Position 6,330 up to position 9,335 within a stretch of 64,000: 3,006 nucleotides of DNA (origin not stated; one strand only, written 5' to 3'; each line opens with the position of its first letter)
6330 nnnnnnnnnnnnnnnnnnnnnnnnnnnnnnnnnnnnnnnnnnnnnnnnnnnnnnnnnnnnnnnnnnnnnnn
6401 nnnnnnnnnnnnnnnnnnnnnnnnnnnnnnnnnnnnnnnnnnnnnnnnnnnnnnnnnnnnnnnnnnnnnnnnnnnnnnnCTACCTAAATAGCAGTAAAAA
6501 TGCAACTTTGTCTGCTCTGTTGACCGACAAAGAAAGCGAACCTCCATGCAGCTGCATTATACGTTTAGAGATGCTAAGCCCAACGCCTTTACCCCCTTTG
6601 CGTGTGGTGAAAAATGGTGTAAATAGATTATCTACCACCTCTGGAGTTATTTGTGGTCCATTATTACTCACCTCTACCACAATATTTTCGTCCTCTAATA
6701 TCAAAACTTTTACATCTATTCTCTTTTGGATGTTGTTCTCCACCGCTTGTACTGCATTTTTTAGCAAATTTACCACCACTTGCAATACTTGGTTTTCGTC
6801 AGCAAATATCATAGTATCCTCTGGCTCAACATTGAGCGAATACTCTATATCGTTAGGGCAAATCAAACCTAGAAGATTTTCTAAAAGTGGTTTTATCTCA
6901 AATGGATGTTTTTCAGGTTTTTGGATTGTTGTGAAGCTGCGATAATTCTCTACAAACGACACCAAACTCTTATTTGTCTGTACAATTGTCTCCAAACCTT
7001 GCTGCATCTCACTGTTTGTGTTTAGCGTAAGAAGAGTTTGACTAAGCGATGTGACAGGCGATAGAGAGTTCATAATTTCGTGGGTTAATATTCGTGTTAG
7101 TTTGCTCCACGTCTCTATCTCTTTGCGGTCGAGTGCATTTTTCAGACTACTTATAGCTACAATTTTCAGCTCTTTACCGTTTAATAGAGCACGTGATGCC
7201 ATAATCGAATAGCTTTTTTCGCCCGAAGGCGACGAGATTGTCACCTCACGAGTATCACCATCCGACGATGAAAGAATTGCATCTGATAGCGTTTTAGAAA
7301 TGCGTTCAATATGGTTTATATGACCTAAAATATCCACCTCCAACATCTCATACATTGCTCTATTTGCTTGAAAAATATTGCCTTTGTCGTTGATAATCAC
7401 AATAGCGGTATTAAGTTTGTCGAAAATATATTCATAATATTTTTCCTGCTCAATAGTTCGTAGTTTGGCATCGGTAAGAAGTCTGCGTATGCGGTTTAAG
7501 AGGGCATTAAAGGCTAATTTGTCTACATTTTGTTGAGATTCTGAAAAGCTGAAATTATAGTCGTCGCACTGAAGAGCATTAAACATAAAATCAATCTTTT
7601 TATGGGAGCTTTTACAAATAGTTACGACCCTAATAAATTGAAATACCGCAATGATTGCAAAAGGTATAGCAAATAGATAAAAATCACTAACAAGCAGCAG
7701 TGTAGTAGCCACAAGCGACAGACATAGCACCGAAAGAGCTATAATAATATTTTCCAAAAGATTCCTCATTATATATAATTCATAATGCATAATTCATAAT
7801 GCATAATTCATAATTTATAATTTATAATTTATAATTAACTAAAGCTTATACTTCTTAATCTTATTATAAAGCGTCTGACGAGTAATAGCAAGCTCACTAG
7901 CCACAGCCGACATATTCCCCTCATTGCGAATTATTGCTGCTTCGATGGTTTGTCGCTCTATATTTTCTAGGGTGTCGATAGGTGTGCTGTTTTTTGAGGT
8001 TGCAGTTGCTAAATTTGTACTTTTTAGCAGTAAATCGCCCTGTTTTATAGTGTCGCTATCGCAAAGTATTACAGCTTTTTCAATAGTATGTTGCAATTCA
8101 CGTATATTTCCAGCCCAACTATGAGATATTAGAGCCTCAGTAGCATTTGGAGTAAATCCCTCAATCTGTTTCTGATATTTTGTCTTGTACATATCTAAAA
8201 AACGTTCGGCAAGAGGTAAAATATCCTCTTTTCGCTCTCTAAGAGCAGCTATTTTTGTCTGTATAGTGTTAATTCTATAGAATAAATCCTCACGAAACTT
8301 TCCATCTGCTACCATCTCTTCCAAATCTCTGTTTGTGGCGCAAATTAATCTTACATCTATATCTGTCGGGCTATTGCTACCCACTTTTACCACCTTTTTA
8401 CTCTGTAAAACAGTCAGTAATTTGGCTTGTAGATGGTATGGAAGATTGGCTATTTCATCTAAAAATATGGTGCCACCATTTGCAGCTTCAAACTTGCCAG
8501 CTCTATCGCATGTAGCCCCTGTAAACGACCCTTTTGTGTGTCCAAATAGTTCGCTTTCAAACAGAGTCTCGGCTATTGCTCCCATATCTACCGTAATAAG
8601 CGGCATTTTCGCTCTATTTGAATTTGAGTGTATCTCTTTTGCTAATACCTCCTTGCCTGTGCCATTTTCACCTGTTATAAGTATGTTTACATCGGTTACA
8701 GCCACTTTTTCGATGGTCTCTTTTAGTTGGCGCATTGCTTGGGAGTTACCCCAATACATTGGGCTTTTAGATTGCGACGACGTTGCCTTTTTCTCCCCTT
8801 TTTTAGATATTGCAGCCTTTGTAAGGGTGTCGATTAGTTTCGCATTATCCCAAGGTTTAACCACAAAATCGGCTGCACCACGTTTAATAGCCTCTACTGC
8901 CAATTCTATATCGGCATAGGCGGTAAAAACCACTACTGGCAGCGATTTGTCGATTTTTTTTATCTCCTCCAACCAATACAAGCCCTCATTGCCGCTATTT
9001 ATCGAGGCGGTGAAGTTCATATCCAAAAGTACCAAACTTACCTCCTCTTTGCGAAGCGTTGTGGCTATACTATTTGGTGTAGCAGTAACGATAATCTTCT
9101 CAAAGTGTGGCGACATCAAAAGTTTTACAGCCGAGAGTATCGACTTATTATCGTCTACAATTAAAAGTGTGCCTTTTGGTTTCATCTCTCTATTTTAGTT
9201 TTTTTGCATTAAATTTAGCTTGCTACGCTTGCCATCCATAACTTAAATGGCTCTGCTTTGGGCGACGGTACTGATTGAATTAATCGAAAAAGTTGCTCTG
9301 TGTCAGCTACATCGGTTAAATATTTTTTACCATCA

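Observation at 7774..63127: Heptanucleotide satellite (AATTATG)n at 19 loci, built into intercistronic spacers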

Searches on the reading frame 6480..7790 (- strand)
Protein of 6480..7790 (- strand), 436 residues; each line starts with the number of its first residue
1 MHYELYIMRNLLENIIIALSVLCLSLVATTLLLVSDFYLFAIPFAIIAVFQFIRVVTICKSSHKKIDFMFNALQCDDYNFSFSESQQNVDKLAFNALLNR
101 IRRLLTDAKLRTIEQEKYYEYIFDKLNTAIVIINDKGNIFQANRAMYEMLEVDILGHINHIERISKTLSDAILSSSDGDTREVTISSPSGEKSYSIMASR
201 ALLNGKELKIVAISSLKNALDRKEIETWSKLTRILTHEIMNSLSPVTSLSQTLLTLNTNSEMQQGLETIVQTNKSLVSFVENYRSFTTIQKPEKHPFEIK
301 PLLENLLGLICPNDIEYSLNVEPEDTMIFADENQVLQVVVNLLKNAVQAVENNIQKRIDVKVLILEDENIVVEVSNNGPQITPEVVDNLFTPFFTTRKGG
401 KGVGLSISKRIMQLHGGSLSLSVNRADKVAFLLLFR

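Call 17: search_protein_families(library=pfam, proteins=[window:6480-7790:-])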
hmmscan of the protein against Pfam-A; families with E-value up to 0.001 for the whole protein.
window:6480-7790:- (436 aa): 4 families
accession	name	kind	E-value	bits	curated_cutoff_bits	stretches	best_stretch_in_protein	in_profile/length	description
PF02518.31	HATPase_c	-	1.3e-20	74.3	26.4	1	331-422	2-94/111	Histidine kinase-, DNA gyrase B-, and HSP90-like ATPase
PF13188.13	PAS_8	-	6.3e-06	26.3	21.8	1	118-159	2-43/65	PAS domain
PF14501.12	HATPase_c_5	-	6.2e-05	23.3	22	1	335-424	6-91/102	GHKL domain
PF00512.31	HisKA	-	0.00017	22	26.9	0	229-290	3-64/66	His Kinase A (phospho-acceptor) domain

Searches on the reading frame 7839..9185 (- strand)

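Call 17: search_protein_families(library=pfam, proteins=[window:7839-9185:-])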
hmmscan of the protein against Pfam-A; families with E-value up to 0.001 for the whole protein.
window:7839-9185:- (448 aa): 9 families
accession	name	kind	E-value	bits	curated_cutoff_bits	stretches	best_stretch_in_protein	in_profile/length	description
PF00158.32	Sigma54_activat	-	9.8e-70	234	20.2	1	146-309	3-166/168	Sigma-54 interaction domain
PF25601.1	AAA_lid_14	-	2.5e-24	85.3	27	1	316-391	1-76/87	AAA+ ATPase lid domain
PF14532.12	Sigma54_activ_2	-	8.4e-22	78.3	25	1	146-315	2-138/138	Sigma-54 interaction domain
PF00072.30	Response_reg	-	6.5e-18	65.4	30.2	1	8-121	2-110/111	Response regulator receiver domain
PF02954.25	HTH_8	-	2.9e-12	46.6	22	1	405-446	1-42/42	Bacterial regulatory protein, Fis family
PF07728.20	AAA_5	-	6.2e-07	29.9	22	1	167-286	1-123/139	AAA domain (dynein-related subfamily)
PF07724.20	AAA_2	-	6.8e-06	26.7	27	1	166-293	4-132/166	AAA domain (Cdc48 subfamily)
PF00004.35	AAA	-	3.7e-05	24.6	21.2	1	168-286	1-110/131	ATPase family associated with various cellular activities (AAA)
PF01078.27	Mg_chelatase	-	0.00026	20.9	20.3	0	153-285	10-157/207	Magnesium chelatase, subunit ChlI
